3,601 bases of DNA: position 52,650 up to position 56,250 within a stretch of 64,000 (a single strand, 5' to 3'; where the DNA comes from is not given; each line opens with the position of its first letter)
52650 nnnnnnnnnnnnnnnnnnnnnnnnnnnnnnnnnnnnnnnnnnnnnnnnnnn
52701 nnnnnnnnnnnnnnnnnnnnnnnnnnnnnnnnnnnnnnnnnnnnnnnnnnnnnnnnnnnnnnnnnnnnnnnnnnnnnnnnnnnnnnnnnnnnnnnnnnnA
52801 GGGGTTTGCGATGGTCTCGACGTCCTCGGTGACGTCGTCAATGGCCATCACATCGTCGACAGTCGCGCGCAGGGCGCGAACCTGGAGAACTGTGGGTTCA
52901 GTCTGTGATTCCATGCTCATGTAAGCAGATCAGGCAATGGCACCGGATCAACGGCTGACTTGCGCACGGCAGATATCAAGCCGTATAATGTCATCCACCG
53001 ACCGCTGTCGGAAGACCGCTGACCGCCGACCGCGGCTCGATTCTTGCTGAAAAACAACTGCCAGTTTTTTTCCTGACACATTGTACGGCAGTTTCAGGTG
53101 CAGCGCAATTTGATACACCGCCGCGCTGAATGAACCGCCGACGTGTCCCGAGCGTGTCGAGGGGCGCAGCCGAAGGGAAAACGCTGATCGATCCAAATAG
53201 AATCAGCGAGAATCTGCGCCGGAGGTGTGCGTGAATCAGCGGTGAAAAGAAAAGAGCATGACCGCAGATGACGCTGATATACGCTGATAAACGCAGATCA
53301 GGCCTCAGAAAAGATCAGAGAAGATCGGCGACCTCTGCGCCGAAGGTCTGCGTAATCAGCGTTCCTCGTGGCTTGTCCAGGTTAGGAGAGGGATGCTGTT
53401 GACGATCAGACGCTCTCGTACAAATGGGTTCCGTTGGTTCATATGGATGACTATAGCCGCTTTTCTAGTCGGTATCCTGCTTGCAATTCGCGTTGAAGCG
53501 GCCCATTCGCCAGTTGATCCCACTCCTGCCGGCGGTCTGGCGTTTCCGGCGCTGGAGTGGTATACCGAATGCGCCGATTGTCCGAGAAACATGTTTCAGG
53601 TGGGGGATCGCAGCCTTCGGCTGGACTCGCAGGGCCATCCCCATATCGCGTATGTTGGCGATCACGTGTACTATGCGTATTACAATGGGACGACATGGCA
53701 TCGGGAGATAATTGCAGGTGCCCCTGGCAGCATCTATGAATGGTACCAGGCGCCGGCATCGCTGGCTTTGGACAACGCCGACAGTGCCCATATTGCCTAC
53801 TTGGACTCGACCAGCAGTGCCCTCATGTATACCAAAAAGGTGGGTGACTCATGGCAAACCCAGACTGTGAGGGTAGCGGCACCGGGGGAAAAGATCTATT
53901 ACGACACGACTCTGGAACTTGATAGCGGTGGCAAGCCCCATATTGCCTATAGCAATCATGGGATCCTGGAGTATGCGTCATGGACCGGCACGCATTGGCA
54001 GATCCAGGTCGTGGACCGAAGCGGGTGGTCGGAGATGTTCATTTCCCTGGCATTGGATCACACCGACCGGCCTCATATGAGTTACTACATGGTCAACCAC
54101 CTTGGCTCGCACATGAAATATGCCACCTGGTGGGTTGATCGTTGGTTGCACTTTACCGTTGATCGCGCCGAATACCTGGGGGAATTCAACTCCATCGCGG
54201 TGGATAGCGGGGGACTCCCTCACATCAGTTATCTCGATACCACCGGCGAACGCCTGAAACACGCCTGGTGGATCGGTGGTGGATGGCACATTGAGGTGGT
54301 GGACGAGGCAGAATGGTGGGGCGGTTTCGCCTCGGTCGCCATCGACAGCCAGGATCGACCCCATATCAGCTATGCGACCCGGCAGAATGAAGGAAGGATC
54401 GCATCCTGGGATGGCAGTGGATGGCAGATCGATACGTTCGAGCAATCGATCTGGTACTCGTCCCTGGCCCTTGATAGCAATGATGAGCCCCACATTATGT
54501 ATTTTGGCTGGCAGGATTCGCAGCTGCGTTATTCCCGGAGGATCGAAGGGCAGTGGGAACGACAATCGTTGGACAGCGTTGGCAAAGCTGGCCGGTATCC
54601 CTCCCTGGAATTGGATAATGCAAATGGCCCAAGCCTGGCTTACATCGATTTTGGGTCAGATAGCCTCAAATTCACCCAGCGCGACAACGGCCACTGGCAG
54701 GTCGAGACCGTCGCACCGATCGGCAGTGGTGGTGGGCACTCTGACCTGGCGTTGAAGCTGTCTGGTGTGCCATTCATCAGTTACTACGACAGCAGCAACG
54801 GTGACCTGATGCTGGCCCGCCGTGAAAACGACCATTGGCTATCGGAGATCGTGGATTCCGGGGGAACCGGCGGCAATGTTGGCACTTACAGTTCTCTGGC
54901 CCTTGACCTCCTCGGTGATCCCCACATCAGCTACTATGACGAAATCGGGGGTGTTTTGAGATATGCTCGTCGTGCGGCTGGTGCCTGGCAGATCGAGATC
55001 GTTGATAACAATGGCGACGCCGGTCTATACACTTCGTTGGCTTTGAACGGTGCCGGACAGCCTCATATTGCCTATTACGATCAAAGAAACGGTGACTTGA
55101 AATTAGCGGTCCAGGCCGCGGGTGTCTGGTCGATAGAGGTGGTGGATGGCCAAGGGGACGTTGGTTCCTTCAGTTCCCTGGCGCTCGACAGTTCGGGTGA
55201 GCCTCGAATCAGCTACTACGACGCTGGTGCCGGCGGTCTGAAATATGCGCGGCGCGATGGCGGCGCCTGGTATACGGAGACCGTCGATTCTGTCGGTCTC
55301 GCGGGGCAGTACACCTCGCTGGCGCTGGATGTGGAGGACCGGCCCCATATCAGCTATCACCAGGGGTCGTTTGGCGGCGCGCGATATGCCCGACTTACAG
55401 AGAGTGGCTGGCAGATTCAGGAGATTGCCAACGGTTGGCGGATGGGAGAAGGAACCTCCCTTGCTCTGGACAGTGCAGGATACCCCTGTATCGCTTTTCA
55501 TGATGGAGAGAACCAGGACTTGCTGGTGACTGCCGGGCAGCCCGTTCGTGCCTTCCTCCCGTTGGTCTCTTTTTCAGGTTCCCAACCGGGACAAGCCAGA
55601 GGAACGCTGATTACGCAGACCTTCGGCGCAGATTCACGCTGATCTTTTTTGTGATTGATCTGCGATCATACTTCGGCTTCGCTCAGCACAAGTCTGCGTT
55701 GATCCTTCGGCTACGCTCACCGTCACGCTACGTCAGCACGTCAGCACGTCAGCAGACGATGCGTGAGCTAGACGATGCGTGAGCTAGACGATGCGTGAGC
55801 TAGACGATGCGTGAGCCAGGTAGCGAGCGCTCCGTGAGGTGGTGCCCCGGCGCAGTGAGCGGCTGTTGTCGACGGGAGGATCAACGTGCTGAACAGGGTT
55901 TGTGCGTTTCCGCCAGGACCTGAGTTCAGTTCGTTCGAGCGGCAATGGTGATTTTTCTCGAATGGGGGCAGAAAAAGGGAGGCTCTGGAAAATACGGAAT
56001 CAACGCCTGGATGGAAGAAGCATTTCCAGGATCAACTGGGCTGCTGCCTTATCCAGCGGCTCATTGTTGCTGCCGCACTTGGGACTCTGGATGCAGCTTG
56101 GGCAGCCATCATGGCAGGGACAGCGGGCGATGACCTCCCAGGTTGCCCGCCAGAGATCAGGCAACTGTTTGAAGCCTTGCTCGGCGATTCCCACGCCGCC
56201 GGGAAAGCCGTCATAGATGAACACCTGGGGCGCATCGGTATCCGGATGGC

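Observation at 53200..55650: A 2.25-kb tandem-repeat-protein gene is bracketed exactly by a 30-bp perfect inverted repeat that belongs to a ~44-bp repeat-element family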

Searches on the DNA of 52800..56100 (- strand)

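Call 18: search_rna_families(source=window, start=52800, end=56100, threshold=evalue, max_evalue=5)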
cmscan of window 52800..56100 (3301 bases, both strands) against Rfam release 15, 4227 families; matches with E-value up to 5: 1.
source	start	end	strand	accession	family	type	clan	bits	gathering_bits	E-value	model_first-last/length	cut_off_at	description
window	55886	56019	+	RF02195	TP53TG1_1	Gene; lncRNA;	-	23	40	0.2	1-153/153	no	TP53 target 1 conserved region 1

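Call 59: search_dna_similar(query=window:55572-55690:-, collection=plasmids, mode=distant, max_evalue=0.01, max_rows=10)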
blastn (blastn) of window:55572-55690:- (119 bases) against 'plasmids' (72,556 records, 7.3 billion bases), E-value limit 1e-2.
No match.

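Call 60: search_dna_similar(query=window:55572-55690:-, collection=phages, mode=distant, max_evalue=0.01, max_rows=10)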
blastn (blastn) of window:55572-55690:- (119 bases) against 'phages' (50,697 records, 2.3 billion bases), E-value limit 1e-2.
No match.

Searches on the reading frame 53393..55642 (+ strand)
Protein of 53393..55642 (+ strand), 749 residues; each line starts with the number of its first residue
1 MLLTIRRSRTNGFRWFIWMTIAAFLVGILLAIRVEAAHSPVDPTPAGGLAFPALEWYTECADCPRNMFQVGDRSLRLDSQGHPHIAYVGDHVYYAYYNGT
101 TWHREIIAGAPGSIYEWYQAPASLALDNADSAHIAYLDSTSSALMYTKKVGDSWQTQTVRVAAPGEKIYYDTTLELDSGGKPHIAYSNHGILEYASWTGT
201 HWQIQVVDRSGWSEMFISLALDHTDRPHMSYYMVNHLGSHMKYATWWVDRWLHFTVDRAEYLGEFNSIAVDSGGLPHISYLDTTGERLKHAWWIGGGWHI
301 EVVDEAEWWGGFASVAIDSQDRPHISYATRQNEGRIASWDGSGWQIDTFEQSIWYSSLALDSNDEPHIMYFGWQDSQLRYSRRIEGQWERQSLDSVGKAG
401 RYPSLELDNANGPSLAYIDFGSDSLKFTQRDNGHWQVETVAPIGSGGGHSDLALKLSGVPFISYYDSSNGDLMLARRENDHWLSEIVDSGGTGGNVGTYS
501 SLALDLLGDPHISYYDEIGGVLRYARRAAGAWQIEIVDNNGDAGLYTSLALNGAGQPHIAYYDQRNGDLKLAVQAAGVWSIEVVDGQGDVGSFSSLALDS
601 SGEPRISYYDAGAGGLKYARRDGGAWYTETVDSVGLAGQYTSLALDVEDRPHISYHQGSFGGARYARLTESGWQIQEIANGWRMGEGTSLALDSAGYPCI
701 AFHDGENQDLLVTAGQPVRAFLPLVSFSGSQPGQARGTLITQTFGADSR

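Call 9: find_encoding_contigs(protein=window:53393-55642:+, flank=10000, max_places=10)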
Protein window:53393-55642:+ (749 aa): no gene with exactly this product is on record in the collection.

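Call 10: search_protein_families(library=pfam, proteins=[window:53393-55639:+], max_evalue=0.01)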
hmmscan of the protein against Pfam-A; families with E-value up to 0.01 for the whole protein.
window:53393-55639:+ (749 aa): 0 families

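Call 12: find_homologous_proteins(query=window:53393-55639:+, max_evalue=1e-10)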
Query window:53393-55639:+ (749 aa): 1097 proteins with E <= 1e-10 among 8000 candidates; the best 120 are listed.
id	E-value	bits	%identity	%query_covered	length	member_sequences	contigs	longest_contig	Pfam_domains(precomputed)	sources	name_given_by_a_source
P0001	1.2e-203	697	43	95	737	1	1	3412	PF15892.12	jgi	jgi:hypothetical protein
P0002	1.2e-185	637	43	95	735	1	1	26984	PF15892.12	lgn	-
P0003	3.3e-184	633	45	94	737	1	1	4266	PF23911.2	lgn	-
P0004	1.0e-183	631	39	86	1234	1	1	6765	PF23911.2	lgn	-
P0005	1.0e-180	621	33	84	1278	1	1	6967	PF13715.13,PF15892.12,PF13620.13,PF09430.17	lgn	-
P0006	2.5e-178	613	46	90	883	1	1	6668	-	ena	-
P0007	2.0e-177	610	37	72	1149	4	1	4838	PF23911.2,PF00801.27,PF18911.7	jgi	-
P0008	5.3e-175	602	37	78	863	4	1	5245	-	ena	-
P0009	9.2e-171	588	45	90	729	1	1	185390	PF15892.12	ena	-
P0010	3.7e-167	576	44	96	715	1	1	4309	-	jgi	jgi:hypothetical protein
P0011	7.6e-167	575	40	79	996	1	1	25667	PF15892.12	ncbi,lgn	-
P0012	9.6e-167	575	39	89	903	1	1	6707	PF23911.2,PF15892.12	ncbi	-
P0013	2.0e-165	570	42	88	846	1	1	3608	-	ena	-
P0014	4.8e-162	559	38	87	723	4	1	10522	PF15892.12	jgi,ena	jgi:hypothetical protein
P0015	5.0e-161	556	37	87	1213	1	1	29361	PF00801.27,PF18981.7,PF18911.7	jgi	jgi:hypothetical protein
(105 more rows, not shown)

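Call 33: find_encoding_contigs(protein=P0009, flank=6000, max_places=3)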
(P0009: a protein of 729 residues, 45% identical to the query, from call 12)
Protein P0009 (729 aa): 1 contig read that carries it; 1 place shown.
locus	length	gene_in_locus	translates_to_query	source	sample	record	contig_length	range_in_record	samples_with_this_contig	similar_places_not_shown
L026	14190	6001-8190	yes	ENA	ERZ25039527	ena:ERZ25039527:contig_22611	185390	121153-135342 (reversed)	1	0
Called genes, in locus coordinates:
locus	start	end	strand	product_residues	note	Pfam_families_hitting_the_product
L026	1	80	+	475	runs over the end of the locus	PF04932:Wzy_C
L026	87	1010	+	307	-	PF13489:Methyltransf_23, PF05219:DREV (weak), PF07021:MetW, PF08241:Methyltransf_11, PF08242:Methyltransf_12, PF13649:Methyltransf_25, PF13847:Methyltransf_31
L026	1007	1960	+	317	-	PF00535:Glycos_transf_2, PF13641:Glyco_tranf_2_3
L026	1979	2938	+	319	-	PF00535:Glycos_transf_2, PF13641:Glyco_tranf_2_3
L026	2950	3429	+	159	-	PF00132:Hexapep (weak)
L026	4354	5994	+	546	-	-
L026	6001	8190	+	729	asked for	PF15892:BNR_4 (faint)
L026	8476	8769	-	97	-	PF04255:DUF433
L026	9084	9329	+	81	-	-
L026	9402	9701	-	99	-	-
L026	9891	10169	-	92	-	-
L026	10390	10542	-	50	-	-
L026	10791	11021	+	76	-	-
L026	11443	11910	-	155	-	PF01850:PIN (weak)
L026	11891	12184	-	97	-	-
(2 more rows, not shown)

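Call 69: list_cluster_members(proteins=[P0121, window:53393-55639:+, window:53447-55639:+, window:50917-51591:+])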
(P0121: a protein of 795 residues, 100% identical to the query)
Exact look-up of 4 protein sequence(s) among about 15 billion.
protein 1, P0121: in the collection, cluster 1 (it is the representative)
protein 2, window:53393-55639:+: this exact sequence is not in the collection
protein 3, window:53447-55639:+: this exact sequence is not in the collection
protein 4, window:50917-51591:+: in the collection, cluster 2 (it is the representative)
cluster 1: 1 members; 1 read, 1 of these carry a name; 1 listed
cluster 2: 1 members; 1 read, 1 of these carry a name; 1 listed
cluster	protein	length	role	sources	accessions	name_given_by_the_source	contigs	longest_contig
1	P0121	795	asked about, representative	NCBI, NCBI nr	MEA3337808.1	MAG: DEAD/DEAH box helicase [Chloroflexota bacterium] | DEAD/DEAH box helicase [Chloroflexota bacterium]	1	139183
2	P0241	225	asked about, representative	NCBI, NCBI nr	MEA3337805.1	MAG: SOS response-associated peptidase [Chloroflexota bacterium] | SOS response-associated peptidase [Chloroflexota bacterium]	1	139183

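Call 70: search_protein_families(library=pfam, proteins=[window:53393-55639:+, P0001, P0003, P0009], max_evalue=1)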
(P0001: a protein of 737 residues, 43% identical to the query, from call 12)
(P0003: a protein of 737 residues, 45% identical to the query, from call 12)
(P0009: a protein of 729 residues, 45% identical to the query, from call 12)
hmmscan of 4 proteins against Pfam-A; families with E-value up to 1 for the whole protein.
window:53393-55639:+ (749 aa): 2 families
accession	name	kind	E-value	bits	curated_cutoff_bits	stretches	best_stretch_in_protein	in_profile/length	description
PF11141.13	DUF2914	-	0.022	14.9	23.6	0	527-541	38-52/62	Protein of unknown function (DUF2914)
PF08402.16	TOBE_2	-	0.38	11.3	21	0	251-279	17-45/76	TOBE domain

P0001 (737 aa): 3 families
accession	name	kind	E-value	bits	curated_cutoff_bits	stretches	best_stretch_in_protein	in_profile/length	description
PF15892.11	BNR_4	-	5.7e-14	52.6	27.3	2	118-157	228-270/272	BNR repeat-containing family member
PF11113.13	Phage_head_chap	-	0.0023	18.4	25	0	224-252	10-37/56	Head assembly gene product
PF23911.1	DUF7253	-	0.11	13.2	25.1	0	188-211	67-90/110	Domain of unknown function (DUF7253)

P0003 (737 aa): 3 families
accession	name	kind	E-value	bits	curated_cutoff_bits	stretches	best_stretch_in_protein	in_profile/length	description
PF23911.1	DUF7253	-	2.5e-07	31.4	25.1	0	392-446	45-92/110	Domain of unknown function (DUF7253)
PF11113.13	Phage_head_chap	-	0.0003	21.3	25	0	221-249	9-36/56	Head assembly gene product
PF20361.3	DUF6656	-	0.34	10.9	27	0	512-550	74-112/182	Family of unknown function (DUF6656)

P0009 (729 aa): 2 families
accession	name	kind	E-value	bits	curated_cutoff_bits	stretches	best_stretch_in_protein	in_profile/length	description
PF15892.11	BNR_4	-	4.5e-14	52.9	27.3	1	146-192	215-267/272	BNR repeat-containing family member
PF23911.1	DUF7253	-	0.002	18.8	25.1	0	321-336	72-87/110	Domain of unknown function (DUF7253)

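Call 71: search_protein_families(library=ncbifam, proteins=[window:53393-55639:+], max_evalue=1)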
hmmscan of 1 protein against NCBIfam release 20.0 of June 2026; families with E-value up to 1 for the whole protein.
window:53393-55639:+ (749 aa): 1 family
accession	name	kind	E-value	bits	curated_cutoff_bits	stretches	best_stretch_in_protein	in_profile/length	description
NF002108.0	PRK00951.1-3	equivalog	0.00028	20.6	328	0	313-341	111-139/205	imidazoleglycerol-phosphate dehydratase HisB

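Call 81: predict_structure(alignment_id=A6)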
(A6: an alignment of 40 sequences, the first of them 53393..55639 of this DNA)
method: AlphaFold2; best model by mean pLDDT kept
length: 749 residues; sequences in the alignment: 40
mean_pLDDT: 89.4   pTM: 0.80
mean pLDDT of the five models: 89.4, 88.7, 88.6, 87.7, 87.4
residues with pLDDT >= 90: 561; 70-90: 110; 50-70: 31; < 50: 47
segments of 3 or more residues with pLDDT < 50: 1-11, 33-49, 734-749
pLDDT, mean of each block of 10 residues (from residue 1): 40 62 75 45 40 84 89 97 96 95 93 81 97 96 96 96 90 96 95 97 97 91 98 93 96 95 94 97 93 96 79 91 95 94 96 93 97 91 95 91 96 96 94 92 86 97 96 96 96 87 97 96 96 97 96 97 98 96 97 97 98 97 96 94 98 92 93 93 90 97 92 86 59 48 34
secondary structure, 60 per line:
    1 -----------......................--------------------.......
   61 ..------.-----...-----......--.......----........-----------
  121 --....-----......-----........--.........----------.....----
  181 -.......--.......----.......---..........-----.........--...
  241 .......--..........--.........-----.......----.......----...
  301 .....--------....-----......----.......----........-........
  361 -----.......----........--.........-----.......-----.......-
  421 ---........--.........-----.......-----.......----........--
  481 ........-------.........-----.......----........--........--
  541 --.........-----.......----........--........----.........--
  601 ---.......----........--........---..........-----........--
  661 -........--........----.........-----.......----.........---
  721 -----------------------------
elements in order (helices of 4 or more, strands of 3 or more residues): H12-33 E54-62 E75-77 E83-88 E91-97 E102-109 E123-126 E132-137 E143-150 E153-161 E172-176 E182-188 E191-197 E202-208 E212-221 E227-235 E238-247 E250-259 E262-270 E276-282 E287-293 E298-305 E314-317 E323-328 E333-339 E344-351 E353-360 E366-372 E377-384 E387-395 E401-407 E413-419 E424-431 E434-442 E448-454 E460-466 E471-478 E481-488 E496-504 E510-516 E521-528 E531-538 E543-551 E557-563 E568-575 E578-585 E590-598 E604-610 E615-622 E625-632 E636-645 E651-658 E662-669 E672-679 E684-692 E698-704 E709-717

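Call 83: fold_search(model_id=the predicted structure, library=pdb)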
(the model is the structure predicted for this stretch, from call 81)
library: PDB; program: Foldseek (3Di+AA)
matches with E <= 10: 1479; with E <= 0.001: 691
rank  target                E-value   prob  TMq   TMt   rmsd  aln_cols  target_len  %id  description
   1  9qaw_A                2.5e-15  1.00  0.17  0.05  29.5       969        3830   11  CryoEM structure of the human LRP2 receptor ectodomain in complex with LRPAP1 (released 2026-03-11)
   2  8em4_A                8.3e-15  1.00  0.18  0.05  28.6       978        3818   12  Cryo-EM structure of LRP2 at pH 7.5 (released 2023-02-08)
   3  9i3v_A                1.3e-14  1.00  0.19  0.04  29.8       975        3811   11  Cryo-EM structure of the human LRP2 ectodomain (released 2026-02-04)
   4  7lps_G                1.6e-14  1.00  0.33  0.32  13.8       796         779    9  Crystal structure of DDB1-CRBN-ALV1 complex bound to Helios (IKZF2 ZF2) (released 2021-06-02)
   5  7lps_A                1.7e-14  1.00  0.33  0.32  14.9       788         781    9  Crystal structure of DDB1-CRBN-ALV1 complex bound to Helios (IKZF2 ZF2) (released 2021-06-02)
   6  8q81                  3.0e-14  1.00  0.36  0.76   3.5       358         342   14  Photorhabdus laumondii lectin PLL3 in complex with alpha-methyl-fucoside (released 2025-03-05)
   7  7mq8_LO               3.3e-14  1.00  0.37  0.33  13.7       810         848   10  Cryo-EM structure of the human SSU processome, state pre-A1 (released 2021-09-22)
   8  9e2u_A                3.8e-14  1.00  0.34  0.31  13.8       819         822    9  Crystal structure of DDB1-CRBN-ALV1 complex bound to triple ZnF of Helios (IKZF2 ZF1-3) (released 2025-09-03)
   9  6h0g_A                5.0e-14  1.00  0.34  0.32  13.6       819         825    9  Structure of the DDB1-CRBN-pomalidomide complex bound to ZNF692(ZF4) (released 2018-11-07)
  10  4a11_A                5.5e-14  1.00  0.35  0.27  12.9       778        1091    9  Structure of the hsDDB1-hsCSA complex (released 2011-12-07)
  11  8roy_B                6.0e-14  1.00  0.34  0.33  14.0       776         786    8  Structure of the human DDB1-DDA1-DCAF15 E3 ubiquitin ligase bound to compound furan 24 (released 2024-04-03)
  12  9i3v_B                6.6e-14  1.00  0.18  0.05  29.4       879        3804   12  Cryo-EM structure of the human LRP2 ectodomain (released 2026-02-04)
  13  5fqd_A                7.3e-14  1.00  0.37  0.35  13.6       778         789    8  Structural basis of Lenalidomide induced CK1a degradation by the crl4crbn ubiquitin ligase (released 2016-02-24)
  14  8jxe_B                8.3e-14  1.00  0.19  0.10  28.3       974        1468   12  rat megalin RAP complex head (released 2024-06-19)
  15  9e2u_I                9.6e-14  1.00  0.34  0.31  13.8       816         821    9  Crystal structure of DDB1-CRBN-ALV1 complex bound to triple ZnF of Helios (IKZF2 ZF1-3) (released 2025-09-03)
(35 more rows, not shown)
